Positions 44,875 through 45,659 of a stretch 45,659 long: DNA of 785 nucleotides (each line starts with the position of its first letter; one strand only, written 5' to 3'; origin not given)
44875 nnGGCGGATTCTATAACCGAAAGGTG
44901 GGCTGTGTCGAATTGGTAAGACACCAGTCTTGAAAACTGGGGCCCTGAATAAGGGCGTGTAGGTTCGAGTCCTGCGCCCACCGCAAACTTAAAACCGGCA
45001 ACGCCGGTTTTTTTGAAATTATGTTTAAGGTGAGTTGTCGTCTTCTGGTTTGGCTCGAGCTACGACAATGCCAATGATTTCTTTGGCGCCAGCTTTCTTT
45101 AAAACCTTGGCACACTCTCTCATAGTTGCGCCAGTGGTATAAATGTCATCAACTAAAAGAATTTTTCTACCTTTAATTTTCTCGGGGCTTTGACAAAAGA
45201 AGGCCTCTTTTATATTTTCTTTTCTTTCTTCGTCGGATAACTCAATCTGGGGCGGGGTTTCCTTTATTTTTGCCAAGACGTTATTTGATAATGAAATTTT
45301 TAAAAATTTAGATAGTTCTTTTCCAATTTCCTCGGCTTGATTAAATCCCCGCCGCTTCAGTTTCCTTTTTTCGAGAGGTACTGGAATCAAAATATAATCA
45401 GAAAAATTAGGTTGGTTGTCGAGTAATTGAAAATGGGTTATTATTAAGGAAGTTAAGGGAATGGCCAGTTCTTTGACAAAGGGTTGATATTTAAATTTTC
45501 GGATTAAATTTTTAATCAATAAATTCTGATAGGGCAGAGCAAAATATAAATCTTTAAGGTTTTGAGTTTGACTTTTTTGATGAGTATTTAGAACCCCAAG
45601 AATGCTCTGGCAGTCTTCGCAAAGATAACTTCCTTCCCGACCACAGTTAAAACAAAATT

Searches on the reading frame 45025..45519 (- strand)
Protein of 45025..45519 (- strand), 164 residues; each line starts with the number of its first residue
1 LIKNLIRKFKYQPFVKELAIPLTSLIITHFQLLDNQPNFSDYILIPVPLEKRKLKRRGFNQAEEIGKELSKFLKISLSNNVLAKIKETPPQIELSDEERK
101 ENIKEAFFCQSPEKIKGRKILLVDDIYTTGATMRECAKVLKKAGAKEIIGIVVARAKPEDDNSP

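Call 54: search_protein_families(library=pfam, proteins=[window:45025-45519:-], max_evalue=0.00001)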
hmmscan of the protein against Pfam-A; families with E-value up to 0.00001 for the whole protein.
window:45025-45519:- (164 aa): 2 families
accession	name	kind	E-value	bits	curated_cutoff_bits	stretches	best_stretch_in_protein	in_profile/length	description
PF00156.33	Pribosyltran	-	1.1e-11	44.7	26.3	1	74-159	52-128/158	Phosphoribosyl transferase domain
PF14681.12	UPRTase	-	5.9e-06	26.3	27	1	98-153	101-158/206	Uracil phosphoribosyltransferase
